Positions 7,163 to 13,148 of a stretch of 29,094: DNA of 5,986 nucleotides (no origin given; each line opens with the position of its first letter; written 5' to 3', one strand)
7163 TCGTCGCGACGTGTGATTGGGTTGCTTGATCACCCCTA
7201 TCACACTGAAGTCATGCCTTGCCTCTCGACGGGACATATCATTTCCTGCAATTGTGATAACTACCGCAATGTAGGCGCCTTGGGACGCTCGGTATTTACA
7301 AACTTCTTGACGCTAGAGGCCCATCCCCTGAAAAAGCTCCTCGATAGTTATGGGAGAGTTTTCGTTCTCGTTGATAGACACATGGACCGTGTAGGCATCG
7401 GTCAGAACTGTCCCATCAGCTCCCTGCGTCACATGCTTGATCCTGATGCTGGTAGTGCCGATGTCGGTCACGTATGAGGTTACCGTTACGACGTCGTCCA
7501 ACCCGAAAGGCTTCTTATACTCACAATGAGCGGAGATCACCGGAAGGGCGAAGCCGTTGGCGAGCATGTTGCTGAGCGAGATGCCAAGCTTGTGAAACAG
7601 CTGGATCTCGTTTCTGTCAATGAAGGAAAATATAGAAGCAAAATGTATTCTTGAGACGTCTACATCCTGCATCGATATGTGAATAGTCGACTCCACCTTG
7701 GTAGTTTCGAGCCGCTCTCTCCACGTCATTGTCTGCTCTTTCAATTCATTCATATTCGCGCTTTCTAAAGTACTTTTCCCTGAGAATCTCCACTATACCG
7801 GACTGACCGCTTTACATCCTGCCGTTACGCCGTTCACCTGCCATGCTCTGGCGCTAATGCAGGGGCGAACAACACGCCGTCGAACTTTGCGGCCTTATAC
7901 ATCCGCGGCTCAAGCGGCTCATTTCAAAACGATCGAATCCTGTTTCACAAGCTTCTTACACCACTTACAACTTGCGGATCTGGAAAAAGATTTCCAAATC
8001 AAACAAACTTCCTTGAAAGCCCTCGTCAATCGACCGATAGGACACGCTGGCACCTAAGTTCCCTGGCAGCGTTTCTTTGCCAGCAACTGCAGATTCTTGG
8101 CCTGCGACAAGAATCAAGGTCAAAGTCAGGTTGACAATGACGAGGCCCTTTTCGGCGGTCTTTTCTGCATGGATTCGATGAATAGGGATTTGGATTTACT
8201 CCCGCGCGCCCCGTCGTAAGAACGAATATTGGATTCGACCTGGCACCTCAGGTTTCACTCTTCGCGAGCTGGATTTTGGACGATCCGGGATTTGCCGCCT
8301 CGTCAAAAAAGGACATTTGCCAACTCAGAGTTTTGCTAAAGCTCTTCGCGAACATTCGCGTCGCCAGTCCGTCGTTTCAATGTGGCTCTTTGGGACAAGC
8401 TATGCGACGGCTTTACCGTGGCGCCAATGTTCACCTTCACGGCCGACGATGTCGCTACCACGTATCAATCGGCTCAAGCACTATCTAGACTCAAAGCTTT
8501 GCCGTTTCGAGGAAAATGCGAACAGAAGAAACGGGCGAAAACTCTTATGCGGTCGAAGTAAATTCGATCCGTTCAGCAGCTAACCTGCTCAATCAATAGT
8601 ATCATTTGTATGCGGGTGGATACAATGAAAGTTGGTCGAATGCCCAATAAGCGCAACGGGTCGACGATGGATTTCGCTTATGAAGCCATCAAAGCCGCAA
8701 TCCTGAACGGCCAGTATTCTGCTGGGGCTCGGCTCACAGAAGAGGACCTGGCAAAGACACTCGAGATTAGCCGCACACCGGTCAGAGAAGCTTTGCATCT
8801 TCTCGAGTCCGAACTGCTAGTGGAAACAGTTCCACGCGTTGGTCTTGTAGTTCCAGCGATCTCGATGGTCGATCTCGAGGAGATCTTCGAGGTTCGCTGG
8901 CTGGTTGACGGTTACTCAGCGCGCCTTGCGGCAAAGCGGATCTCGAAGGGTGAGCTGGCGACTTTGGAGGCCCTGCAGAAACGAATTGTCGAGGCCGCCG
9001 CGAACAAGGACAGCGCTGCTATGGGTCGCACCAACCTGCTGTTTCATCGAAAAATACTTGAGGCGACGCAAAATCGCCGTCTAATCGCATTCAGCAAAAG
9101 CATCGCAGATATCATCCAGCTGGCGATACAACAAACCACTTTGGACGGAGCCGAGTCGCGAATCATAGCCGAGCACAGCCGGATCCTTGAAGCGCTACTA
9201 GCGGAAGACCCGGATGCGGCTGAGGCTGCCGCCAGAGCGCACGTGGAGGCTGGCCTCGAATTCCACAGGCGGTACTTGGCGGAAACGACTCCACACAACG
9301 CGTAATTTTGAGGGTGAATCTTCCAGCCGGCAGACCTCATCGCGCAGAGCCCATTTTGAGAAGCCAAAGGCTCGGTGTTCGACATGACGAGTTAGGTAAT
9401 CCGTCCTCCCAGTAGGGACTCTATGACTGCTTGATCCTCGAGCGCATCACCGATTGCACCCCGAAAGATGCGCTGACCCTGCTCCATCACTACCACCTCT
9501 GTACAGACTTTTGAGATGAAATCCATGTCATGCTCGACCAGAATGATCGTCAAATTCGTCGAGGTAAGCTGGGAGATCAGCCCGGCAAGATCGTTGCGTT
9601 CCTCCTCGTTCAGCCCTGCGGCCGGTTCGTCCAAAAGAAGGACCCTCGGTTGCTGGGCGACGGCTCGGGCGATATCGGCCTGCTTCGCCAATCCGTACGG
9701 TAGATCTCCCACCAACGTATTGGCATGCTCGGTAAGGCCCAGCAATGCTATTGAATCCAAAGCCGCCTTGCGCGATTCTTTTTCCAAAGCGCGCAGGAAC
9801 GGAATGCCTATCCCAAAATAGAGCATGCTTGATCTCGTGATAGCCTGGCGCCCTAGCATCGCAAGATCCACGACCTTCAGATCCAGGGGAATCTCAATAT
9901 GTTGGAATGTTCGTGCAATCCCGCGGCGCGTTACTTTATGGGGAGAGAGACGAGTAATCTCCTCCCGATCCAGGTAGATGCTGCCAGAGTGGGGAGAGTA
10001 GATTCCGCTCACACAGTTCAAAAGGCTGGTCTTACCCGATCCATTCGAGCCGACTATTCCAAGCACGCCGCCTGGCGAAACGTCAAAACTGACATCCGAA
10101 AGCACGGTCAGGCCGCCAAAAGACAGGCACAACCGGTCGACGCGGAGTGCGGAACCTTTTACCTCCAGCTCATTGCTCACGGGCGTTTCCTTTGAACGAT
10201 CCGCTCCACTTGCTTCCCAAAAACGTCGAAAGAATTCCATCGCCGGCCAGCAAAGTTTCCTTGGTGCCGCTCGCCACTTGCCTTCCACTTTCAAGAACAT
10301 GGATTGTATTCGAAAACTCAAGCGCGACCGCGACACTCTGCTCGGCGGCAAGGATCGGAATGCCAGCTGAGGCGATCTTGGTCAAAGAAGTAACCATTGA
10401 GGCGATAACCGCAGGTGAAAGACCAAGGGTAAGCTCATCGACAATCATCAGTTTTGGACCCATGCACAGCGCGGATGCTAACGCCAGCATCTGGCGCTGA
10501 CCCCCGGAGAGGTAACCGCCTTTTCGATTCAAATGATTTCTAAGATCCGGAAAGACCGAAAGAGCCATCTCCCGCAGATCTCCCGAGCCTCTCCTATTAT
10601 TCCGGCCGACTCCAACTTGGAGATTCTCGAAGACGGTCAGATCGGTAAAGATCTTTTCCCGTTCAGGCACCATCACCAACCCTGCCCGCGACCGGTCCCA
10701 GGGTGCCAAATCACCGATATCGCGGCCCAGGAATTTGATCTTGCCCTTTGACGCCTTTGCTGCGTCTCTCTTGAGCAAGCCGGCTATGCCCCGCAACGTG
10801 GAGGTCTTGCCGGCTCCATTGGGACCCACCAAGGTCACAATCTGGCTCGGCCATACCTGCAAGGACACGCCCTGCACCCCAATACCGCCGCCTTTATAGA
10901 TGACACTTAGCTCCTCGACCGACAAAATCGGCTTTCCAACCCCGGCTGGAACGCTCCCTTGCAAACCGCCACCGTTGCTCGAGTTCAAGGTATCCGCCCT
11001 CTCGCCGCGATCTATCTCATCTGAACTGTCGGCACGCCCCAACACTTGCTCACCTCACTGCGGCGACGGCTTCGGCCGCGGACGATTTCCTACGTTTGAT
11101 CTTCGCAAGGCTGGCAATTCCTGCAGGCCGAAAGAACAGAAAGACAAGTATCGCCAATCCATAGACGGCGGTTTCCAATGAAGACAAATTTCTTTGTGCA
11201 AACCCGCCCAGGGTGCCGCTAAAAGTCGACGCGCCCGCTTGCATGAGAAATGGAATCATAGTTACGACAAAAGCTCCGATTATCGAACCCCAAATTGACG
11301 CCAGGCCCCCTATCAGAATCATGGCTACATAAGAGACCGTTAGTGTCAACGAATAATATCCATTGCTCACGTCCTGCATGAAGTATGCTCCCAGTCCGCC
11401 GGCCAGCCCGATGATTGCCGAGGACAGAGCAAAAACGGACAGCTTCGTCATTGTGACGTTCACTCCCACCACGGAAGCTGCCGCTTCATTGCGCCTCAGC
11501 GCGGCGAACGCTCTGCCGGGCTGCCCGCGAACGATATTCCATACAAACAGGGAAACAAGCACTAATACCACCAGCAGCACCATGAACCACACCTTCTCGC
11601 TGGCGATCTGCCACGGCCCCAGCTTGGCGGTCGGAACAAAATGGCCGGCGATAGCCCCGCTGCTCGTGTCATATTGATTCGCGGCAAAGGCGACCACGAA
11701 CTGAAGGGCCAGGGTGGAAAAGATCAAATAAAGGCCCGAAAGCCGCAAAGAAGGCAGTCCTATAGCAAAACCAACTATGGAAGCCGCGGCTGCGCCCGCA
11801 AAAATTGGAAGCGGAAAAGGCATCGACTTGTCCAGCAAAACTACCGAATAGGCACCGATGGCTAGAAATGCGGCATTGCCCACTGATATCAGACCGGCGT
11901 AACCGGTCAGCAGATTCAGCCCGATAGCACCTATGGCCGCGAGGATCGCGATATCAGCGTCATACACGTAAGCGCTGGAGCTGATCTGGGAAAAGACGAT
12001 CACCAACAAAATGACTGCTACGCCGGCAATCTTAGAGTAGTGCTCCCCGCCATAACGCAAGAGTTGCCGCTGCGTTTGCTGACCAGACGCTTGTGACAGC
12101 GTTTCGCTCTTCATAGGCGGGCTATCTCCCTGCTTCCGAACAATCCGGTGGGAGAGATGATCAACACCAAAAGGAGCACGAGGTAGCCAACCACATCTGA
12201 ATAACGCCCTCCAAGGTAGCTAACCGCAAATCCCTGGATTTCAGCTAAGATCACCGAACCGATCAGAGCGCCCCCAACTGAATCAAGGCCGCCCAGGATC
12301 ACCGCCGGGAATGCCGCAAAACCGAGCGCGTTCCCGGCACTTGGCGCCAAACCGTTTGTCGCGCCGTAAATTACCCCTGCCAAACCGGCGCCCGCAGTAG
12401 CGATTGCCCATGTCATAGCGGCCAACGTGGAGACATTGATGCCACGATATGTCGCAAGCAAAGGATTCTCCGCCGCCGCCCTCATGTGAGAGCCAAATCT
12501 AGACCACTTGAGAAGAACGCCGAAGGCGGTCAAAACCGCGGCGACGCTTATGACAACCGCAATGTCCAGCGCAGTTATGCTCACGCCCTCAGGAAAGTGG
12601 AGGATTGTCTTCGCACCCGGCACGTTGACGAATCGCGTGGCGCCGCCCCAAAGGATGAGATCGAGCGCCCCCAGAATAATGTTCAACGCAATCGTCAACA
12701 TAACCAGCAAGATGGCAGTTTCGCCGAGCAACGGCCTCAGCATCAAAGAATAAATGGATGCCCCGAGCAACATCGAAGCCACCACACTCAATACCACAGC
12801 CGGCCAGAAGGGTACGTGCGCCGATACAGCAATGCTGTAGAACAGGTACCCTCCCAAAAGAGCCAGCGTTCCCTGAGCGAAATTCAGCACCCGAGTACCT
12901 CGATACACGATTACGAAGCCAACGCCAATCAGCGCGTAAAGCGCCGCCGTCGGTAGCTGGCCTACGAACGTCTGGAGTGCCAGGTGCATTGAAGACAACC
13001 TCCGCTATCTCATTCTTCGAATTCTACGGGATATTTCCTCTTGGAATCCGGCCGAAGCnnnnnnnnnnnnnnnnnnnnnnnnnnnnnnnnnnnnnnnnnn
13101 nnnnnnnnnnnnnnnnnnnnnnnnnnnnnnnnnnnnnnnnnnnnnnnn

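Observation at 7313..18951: Candidate undescribed CoA-dependent catabolic pathway: bbs-like beta-oxidation module without an acyl-CoA dehydrogenase, with its own importer, regulator and thioesterase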

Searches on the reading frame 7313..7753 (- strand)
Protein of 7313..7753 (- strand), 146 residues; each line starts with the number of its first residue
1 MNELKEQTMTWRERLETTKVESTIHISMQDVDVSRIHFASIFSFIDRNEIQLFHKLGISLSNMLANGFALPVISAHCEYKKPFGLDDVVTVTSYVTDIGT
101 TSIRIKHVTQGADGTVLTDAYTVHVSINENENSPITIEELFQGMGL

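Call 3: search_protein_families(library=pfam, proteins=[window:7313-7753:-])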
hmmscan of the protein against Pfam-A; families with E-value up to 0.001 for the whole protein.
window:7313-7753:- (146 aa): 2 families
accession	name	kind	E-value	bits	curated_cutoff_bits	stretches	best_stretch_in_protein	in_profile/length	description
PF13279.12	4HBT_2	-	1.2e-07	32.7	25.5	1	29-137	4-114/122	Thioesterase-like superfamily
PF03061.28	4HBT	-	1.7e-06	28.7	20.6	1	36-106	4-67/79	Thioesterase superfamily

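Call 6: search_protein_families(library=ncbifam, proteins=[window:7313-7753:-], max_evalue=0.001)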
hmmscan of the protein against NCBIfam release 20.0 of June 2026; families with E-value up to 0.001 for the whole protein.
window:7313-7753:- (146 aa): 4 families
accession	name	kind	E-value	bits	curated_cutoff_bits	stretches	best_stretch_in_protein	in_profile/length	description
TIGR00051.1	TIGR00051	subfamily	6.5e-11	42.6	68.7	1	28-137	6-116/117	YbgC/FadM family acyl-CoA thioesterase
TIGR02799.1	thio_ybgC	equivalog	6.6e-10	39.3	141.35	1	23-138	4-120/126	tol-pal system-associated acyl-CoA thioesterase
NF047424.1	MenI_Staph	exception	4.7e-09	36.3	225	1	42-142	27-127/148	1,4-dihydroxy-2-naphthoyl-CoA hydrolase MenI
NF008065.0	PRK10800.1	equivalog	5e-09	36.4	185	1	23-137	9-124/134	tol-pal system-associated acyl-CoA thioesterase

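Call 71: search_solved_structures(query=window:7313-7753:-, max_evalue=0.01)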
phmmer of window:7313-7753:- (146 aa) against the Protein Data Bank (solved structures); distinct sequences matched with E-value up to 0.01: 9.
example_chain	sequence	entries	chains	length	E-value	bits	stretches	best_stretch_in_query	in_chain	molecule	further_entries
5v10_A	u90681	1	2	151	1e-05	28.8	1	25-127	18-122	Uncharacterized protein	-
2egi_A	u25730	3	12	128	2.3e-05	27.7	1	35-128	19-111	Hypothetical protein aq_1494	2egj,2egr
1s5u_A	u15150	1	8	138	6.3e-05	26.3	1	17-131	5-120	Protein ybgC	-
5kl9_A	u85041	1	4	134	8.2e-05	25.9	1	17-131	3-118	Acyl-CoA thioester hydrolase YbgC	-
5t06_A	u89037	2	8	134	0.00066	23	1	26-131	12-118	Acyl-CoA thioester hydrolase YbgC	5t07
1njk_A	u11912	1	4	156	0.00087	22.6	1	59-137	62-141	Hypothetical protein ybaW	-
2gf6_A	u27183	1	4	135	0.0017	21.6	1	28-129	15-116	Conserved hypothetical protein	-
1z54_A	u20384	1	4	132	0.0069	19.7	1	33-126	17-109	probable thioesterase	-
5wh9_A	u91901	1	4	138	0.0082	19.4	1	26-108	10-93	4-hydroxybenzoyl-CoA thioesterase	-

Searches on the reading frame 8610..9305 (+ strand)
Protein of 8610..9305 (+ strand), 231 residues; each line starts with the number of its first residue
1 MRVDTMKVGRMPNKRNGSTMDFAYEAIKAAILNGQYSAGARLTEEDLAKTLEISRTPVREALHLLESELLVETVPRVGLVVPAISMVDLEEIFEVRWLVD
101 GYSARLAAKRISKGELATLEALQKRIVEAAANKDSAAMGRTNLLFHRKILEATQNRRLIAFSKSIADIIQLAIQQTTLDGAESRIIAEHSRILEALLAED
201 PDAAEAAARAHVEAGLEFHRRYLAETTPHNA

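Call 3: search_protein_families(library=pfam, proteins=[window:8610-9305:+])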
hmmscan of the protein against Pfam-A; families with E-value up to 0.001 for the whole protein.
window:8610-9305:+ (231 aa): 2 families
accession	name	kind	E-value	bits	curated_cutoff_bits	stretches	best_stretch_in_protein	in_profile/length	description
PF07729.17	FCD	-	8.8e-24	84.7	24.3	1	91-213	1-124/125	FCD domain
PF00392.27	GntR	-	1.5e-17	63.4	27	1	21-81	3-64/64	Bacterial regulatory proteins, gntR family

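Call 6: search_protein_families(library=ncbifam, proteins=[window:8610-9305:+], max_evalue=0.001)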
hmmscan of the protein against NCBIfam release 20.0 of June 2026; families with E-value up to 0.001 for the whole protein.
window:8610-9305:+ (231 aa): 15 families
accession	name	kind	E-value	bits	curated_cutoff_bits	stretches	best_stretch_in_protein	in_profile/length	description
TIGR03338.1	phnR_burk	equivalog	2.6e-33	115.4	271.5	1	24-216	17-210/212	phosphonate utilization associated transcriptional regulator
NF003011.0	PRK03837.1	subfamily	3.2e-17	63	260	1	88-217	103-231/241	transcriptional regulator NanR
NF007442.0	PRK09990.1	equivalog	1.2e-14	54.4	301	1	19-214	11-230/256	transcriptional regulator GlcC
NF007741.0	PRK10421.1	equivalog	3.9e-14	52.6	311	1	91-214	100-228/262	transcriptional regulator LldR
NF008504.0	PRK11414.1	equivalog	1.3e-13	51.2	225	1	27-155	20-148/221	GntR family transcriptional regulator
NF008571.0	PRK11523.1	equivalog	6e-13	48.8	396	1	27-214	17-220/258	transcriptional regulator ExuR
NF007001.0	PRK09464.1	equivalog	9.2e-13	48.4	330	2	92-212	100-225/254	pyruvate dehydrogenase complex transcriptional repressor PdhR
NF008576.0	PRK11534.1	equivalog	1.1e-09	38.3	218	1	23-214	12-212/225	DNA-binding transcriptional regulator CsiR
NF007588.0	PRK10225.1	equivalog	5.8e-09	35.6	442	1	26-214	17-226/257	Uxu operon transcriptional regulator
NF052282.1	PLP_TF_PdxR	equivalog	7.7e-08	31.8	320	1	24-86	7-70/448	MocR-like pyridoxine biosynthesis transcription factor PdxR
TIGR02018.2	his_ut_repres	equivalog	2.6e-06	27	220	1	25-84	6-66/226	histidine utilization transcriptional repressor HutC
NF052290.2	MocR_like_YczR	exception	0.00012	21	487.4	1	23-74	24-76/458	MocR-like transcription factor YczR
TIGR02404.1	trehalos_R_Bsub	equivalog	0.0003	20.5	211.95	1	24-72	6-55/233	trehalose operon repressor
NF041547.1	GntR_LSA1692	equivalog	0.00037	20.2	275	1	25-71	8-56/233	GntR family transcriptional regulator, LSA1692 subfamily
TIGR02325.1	C_P_lyase_phnF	equivalog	0.00082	19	156.8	0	25-81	15-72/238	phosphonate metabolism transcriptional regulator PhnF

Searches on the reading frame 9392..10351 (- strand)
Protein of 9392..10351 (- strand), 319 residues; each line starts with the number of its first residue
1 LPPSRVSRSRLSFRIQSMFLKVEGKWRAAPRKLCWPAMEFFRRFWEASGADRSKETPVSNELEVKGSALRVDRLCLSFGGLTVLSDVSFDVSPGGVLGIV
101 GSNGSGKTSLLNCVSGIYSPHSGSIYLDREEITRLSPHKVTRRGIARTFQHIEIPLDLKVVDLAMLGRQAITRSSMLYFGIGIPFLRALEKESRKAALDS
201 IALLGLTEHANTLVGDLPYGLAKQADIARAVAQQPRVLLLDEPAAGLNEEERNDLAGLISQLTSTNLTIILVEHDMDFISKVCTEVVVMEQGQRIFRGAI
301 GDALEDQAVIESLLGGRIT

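Call 3: search_protein_families(library=pfam, proteins=[window:9392-10351:-])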
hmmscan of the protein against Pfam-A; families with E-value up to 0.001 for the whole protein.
window:9392-10351:- (319 aa): 4 families
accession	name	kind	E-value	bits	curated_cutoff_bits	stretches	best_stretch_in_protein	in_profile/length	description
PF00005.33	ABC_tran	-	5.1e-26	92.3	25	1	84-244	1-136/137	ABC transporter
PF13304.12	AAA_21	-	1e-05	26.2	27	0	98-117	3-22/304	AAA domain, putative AbiEii toxin, Type IV TA system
PF13476.12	AAA_23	-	7.6e-05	23.9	27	1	85-114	11-39/201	AAA domain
PF02463.25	SMC_N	-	8.5e-05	22.5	40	0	96-114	26-44/220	RecF/RecN/SMC N terminal domain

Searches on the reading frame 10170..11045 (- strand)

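Call 3: search_protein_families(library=pfam, proteins=[window:10170-11045:-])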
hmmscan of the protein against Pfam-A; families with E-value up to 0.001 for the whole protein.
window:10170-11045:- (291 aa): 2 families
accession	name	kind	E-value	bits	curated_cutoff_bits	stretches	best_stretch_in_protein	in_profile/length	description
PF00005.33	ABC_tran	-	6.1e-26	92.1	25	1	58-206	2-136/137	ABC transporter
PF13304.12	AAA_21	-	2.7e-08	34.7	27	0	70-92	2-24/304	AAA domain, putative AbiEii toxin, Type IV TA system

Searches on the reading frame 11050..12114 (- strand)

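Call 3: search_protein_families(library=pfam, proteins=[window:11050-12114:-])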
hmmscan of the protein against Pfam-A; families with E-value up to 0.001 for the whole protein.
window:11050-12114:- (354 aa): 1 family
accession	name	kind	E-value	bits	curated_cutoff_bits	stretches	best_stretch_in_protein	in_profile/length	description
PF02653.21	BPD_transp_2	-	3e-29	102.5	26.8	1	56-322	9-265/269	Branched-chain amino acid transport system / permease component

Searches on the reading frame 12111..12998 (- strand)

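Call 3: search_protein_families(library=pfam, proteins=[window:12111-12998:-])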
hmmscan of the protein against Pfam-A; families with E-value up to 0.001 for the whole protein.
window:12111-12998:- (295 aa): 1 family
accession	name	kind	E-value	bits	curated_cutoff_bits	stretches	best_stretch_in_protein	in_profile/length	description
PF02653.21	BPD_transp_2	-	7.4e-35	120.8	26.8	1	17-279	8-269/269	Branched-chain amino acid transport system / permease component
